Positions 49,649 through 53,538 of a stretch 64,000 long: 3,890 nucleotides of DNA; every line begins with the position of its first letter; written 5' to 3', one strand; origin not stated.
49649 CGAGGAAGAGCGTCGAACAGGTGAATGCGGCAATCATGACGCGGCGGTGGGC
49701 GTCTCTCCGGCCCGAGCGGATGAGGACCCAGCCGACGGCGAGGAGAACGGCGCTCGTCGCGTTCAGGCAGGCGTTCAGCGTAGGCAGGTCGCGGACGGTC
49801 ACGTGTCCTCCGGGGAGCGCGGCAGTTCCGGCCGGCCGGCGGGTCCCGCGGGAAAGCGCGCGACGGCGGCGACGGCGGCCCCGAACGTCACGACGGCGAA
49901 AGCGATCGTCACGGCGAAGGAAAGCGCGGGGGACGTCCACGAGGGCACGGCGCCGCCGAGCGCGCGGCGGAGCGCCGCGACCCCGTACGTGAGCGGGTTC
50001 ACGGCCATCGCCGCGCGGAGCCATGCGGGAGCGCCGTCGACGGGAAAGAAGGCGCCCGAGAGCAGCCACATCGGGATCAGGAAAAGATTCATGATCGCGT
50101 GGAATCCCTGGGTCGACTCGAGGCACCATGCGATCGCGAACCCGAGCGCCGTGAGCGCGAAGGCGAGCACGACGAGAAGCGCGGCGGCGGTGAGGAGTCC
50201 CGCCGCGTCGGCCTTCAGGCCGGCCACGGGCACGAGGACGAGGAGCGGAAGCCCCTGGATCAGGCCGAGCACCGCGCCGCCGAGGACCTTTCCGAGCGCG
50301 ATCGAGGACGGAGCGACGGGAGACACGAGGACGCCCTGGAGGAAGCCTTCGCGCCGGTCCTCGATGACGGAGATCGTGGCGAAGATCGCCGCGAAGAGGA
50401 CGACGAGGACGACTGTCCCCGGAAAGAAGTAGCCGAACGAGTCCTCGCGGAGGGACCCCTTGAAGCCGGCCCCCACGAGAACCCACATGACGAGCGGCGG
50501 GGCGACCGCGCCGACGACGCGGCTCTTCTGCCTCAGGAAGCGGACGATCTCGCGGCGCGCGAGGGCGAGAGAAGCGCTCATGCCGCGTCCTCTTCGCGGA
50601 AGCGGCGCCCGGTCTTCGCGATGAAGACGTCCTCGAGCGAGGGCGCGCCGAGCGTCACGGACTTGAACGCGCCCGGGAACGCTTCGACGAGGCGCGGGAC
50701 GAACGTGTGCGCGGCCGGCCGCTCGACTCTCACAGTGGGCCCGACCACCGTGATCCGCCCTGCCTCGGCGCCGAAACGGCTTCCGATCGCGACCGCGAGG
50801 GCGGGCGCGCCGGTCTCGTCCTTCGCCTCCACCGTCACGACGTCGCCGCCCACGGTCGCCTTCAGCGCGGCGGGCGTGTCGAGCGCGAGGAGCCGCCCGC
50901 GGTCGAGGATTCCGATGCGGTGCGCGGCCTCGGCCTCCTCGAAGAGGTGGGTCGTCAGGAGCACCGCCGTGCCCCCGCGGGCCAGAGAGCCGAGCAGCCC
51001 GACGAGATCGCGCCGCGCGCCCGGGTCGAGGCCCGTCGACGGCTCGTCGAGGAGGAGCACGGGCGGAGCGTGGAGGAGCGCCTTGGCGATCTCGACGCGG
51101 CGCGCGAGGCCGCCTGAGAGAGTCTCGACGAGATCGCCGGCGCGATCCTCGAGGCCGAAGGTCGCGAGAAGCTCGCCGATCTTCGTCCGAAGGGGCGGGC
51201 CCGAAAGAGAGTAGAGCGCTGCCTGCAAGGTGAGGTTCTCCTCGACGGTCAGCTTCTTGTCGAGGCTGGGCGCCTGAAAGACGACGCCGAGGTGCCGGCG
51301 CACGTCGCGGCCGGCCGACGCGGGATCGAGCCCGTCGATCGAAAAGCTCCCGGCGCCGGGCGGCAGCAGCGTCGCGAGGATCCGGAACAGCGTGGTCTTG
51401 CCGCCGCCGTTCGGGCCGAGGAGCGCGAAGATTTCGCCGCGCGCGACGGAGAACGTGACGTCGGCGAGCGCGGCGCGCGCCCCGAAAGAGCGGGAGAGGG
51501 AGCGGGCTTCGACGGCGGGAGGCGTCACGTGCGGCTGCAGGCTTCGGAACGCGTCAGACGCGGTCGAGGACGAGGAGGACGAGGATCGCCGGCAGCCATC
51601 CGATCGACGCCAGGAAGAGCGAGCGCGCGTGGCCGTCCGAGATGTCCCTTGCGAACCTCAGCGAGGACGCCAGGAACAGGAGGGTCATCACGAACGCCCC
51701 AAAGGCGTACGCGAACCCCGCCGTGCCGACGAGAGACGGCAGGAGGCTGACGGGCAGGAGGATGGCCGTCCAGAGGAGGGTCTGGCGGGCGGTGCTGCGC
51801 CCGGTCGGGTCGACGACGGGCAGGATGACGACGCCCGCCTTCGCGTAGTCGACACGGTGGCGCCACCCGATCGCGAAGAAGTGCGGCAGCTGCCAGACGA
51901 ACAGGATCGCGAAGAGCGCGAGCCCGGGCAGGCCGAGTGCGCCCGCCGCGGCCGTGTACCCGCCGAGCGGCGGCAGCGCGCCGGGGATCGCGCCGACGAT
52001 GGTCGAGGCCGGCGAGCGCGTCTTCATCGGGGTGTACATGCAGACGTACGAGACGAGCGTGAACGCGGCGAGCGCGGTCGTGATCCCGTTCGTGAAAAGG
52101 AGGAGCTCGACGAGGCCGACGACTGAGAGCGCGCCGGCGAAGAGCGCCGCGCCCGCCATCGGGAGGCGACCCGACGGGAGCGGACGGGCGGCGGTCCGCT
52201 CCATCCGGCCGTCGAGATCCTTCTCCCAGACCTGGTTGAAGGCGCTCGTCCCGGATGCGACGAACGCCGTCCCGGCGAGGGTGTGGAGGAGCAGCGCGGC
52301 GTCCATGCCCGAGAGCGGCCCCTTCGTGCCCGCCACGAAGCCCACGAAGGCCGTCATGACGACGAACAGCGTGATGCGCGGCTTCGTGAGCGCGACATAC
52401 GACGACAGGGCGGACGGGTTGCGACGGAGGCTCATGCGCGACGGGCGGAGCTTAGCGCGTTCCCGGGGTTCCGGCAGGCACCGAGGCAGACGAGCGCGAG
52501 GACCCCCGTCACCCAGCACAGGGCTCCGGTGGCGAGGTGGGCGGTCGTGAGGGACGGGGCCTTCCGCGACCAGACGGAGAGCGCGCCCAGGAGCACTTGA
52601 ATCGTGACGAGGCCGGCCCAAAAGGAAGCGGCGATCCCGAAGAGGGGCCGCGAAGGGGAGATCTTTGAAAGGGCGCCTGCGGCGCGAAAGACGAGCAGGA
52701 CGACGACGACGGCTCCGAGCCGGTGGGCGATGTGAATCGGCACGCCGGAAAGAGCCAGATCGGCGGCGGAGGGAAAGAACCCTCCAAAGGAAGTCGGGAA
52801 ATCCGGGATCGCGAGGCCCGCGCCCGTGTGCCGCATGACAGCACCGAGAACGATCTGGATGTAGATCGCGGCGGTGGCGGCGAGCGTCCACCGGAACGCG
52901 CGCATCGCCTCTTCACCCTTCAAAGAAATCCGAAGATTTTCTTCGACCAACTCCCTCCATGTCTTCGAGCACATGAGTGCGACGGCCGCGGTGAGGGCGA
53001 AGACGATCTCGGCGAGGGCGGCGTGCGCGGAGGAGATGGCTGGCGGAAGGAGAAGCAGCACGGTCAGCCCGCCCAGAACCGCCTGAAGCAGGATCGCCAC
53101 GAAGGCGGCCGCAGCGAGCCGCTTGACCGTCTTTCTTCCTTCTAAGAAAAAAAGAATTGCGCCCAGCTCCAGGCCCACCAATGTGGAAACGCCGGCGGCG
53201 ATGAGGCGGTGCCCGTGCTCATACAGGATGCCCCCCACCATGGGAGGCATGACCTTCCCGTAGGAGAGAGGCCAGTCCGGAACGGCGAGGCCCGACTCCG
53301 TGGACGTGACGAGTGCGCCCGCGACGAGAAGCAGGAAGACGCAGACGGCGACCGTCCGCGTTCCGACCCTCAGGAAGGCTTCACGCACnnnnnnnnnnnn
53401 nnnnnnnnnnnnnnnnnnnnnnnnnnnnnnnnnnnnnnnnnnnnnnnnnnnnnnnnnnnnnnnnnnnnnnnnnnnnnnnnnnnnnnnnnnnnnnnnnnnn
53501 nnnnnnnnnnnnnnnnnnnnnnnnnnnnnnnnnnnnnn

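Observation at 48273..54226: Six-gene minus-strand operon coupling heme-A synthesis to a cupredoxin lipoprotein, an ABC-2 exporter and a CtaM(DUF420) fusion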

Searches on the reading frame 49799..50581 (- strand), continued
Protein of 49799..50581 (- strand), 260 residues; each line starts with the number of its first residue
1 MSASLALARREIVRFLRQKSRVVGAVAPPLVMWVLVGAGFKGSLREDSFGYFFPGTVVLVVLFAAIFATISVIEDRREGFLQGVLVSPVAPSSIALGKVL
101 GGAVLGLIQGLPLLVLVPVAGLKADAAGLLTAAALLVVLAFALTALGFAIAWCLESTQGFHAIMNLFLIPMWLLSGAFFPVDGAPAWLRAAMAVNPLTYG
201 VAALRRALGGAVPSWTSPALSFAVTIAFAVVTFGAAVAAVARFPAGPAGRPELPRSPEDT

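Call 61: find_encoding_contigs(protein=P0344, flank=8000, max_places=1)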
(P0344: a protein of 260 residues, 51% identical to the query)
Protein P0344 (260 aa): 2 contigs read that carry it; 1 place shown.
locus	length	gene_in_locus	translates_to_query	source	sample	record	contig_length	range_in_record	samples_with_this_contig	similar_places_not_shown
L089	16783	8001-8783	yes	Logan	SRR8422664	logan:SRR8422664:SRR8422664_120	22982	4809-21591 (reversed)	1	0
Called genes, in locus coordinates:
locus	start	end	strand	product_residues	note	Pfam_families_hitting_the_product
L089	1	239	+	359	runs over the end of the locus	PF00437:T2SSE, PF27713:UCP018868 (weak)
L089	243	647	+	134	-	-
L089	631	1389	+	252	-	PF22904:NOMO1-like_2nd (faint), PF13620:CarboxypepD_reg (weak), PF14686:fn3_3 (weak)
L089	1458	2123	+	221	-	PF02790:COX2_TM, PF13473:Cupredoxin_1 (weak), PF00116:COX2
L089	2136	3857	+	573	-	PF00115:COX1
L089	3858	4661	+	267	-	PF02628:COX15-CtaA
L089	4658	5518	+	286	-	PF01040:UbiA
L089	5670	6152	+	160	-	PF00510:COX3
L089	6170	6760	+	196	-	PF00510:COX3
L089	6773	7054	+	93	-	PF03626:COX4_pro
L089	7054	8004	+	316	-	PF00005:ABC_tran, PF13304:AAA_21, PF13732:DrrA1-3_C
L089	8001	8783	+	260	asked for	PF01061:ABC2_membrane, PF12698:ABC2_membrane_3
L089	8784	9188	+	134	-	PF04238:DUF420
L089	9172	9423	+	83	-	-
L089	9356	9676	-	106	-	-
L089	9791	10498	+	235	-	PF00702:Hydrolase, PF13419:HAD_2, PF13242:Hydrolase_like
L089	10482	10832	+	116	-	-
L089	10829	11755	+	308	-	PF00005:ABC_tran, PF13304:AAA_21 (weak), PF13732:DrrA1-3_C (weak)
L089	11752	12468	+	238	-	PF01061:ABC2_membrane, PF12679:ABC2_membrane_2, PF12730:ABC2_membrane_4 (weak), PF13346:ABC2_membrane_5, PF12698:ABC2_membrane_3 (weak)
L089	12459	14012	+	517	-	PF23357:DUF7088, PF09822:ABC_transp_aux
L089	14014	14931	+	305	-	PF14238:DUF4340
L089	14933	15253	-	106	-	PF21716:dnstrm_HI1420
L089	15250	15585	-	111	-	-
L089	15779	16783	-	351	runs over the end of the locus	PF01791:DeoC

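Call 62: find_encoding_contigs(protein=P0252, flank=8000, max_places=1)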
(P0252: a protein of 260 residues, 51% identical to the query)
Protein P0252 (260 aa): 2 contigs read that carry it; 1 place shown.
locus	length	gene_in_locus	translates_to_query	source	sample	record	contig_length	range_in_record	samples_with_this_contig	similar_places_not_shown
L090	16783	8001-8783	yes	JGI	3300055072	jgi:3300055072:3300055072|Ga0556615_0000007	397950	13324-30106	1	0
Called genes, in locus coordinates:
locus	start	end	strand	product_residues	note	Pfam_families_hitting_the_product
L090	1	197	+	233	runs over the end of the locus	PF13620:CarboxypepD_reg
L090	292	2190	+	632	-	PF00115:COX1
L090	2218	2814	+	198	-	PF00510:COX3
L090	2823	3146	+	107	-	PF03626:COX4_pro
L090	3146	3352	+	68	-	-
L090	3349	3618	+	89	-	-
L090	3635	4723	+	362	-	PF00116:COX2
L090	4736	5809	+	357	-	PF02628:COX15-CtaA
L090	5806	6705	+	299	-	PF01040:UbiA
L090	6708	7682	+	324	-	PF00005:ABC_tran, PF13304:AAA_21 (weak), PF13732:DrrA1-3_C (weak)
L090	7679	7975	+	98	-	PF18962:Por_Secre_tail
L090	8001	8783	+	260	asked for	PF01061:ABC2_membrane, PF12730:ABC2_membrane_4 (weak), PF12698:ABC2_membrane_3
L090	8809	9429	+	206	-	PF08534:Redoxin (weak), PF00578:AhpC-TSA, PF02630:SCO1-SenC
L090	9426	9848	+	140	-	PF04238:DUF420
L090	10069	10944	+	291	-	PF00795:CN_hydrolase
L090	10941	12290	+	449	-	PF00202:Aminotran_3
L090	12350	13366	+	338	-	-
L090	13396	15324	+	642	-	PF18962:Por_Secre_tail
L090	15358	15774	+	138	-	PF17319:DUF5362 (faint)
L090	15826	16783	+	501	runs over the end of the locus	PF00171:Aldedh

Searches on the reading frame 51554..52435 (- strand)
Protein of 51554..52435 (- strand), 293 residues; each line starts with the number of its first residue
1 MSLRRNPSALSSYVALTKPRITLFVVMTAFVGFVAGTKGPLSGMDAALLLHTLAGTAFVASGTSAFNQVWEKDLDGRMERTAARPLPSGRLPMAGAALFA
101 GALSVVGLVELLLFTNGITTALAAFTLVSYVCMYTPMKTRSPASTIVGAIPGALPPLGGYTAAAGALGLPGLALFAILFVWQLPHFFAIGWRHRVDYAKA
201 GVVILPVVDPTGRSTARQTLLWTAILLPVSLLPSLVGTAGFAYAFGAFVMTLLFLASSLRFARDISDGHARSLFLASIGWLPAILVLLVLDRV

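Call 4: search_protein_families(library=pfam, proteins=[window:51554-52435:-], max_evalue=0.01)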
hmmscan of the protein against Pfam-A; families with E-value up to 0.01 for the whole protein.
window:51554-52435:- (293 aa): 1 family
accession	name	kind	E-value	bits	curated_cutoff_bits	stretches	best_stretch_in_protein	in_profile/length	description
PF01040.23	UbiA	-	1.4e-47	162.6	34.2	1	25-276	1-248/250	UbiA prenyltransferase family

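Call 5: search_protein_families(library=ncbifam, proteins=[window:51554-52435:-], max_evalue=0.01)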
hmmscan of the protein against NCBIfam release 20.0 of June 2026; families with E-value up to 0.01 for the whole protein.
window:51554-52435:- (293 aa): 17 families
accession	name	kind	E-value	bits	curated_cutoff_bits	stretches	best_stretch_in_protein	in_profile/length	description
TIGR01473.1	cyoE_ctaB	equivalog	1.5e-76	257.8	210.3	1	12-291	2-280/281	heme o synthase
NF003349.0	PRK04375.1-2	equivalog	2.4e-62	210.9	246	1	8-293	23-311/318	heme o synthase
NF003348.0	PRK04375.1-1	equivalog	2.8e-53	181.2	285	1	10-291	3-282/292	heme o synthase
TIGR01474.1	ubiA_proteo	equivalog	1.1e-13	51.4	275.45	1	18-204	12-196/282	4-hydroxybenzoate octaprenyltransferase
NF009524.0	PRK12886.1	equivalog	4.2e-10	39.4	387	1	10-281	8-272/291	prenyltransferase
NF009523.0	PRK12884.1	equivalog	9.9e-09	34.8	269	1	12-274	6-259/279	prenyltransferase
TIGR01475.1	ubiA_other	subfamily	9.9e-07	28.5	180.8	1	11-169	3-156/282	UbiA-like polyprenyltransferase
NF041585.1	MqnP_Cj_Hp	exception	1.2e-06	28.3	375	1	22-177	13-168/281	menaquinone biosynthesis prenyltransferase MqnP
NF035940.1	prenyl_rel_EboC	equivalog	1.7e-06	27.7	250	1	41-135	34-123/292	UbiA-like protein EboC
NF009521.0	PRK12882.1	equivalog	2.8e-06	26.7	296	1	10-262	5-250/280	geranylgeranylglycerol-phosphate geranylgeranyltransferase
NF009515.0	PRK12874.1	equivalog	5e-06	26.1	392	1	40-175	42-173/291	4-hydroxybenzoate polyprenyltransferase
NF005742.0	PRK07566.1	equivalog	5e-06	25.8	313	1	8-141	26-158/315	chlorophyll synthase ChlG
NF009514.0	PRK12873.1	equivalog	7.6e-06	25.5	246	1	44-127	44-130/297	4-hydroxybenzoate polyprenyltransferase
NF045897.1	SCO3242_trans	equivalog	0.00034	20.3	260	1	45-159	30-140/287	SCO3242 family prenyltransferase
NF006088.0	PRK08238.1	equivalog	0.00058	18.6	351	1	53-130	233-310/482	UbiA family prenyltransferase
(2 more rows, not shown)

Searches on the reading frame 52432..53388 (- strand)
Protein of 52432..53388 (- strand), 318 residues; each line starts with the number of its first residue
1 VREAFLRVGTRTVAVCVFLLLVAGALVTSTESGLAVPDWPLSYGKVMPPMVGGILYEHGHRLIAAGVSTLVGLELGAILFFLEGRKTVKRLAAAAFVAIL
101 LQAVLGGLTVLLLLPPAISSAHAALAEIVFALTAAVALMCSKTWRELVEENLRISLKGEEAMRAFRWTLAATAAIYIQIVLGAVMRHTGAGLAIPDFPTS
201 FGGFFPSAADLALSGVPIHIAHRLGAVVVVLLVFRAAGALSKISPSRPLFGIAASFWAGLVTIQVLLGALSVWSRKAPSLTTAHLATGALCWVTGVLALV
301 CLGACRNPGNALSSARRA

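Call 4: search_protein_families(library=pfam, proteins=[window:52432-53388:-], max_evalue=0.01)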
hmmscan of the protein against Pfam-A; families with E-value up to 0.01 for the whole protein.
window:52432-53388:- (318 aa): 2 families
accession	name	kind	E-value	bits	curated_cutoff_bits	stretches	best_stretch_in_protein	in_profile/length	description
PF02628.20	COX15-CtaA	-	4.9e-32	111.7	29.9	2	55-294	76-320/322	Cytochrome oxidase assembly protein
PF05975.17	EcsB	-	0.0034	16.8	30.7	1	85-184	88-186/383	Bacterial ABC transporter protein EcsB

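Call 5: search_protein_families(library=ncbifam, proteins=[window:52432-53388:-], max_evalue=0.01)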
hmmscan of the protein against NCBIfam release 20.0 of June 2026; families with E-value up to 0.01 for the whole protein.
window:52432-53388:- (318 aa): 1 family
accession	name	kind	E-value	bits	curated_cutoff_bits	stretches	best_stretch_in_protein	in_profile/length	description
NF045570.1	HemSynCtaAAlphapr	equivalog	7.4e-08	31.8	550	1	10-133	232-364/380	heme A synthase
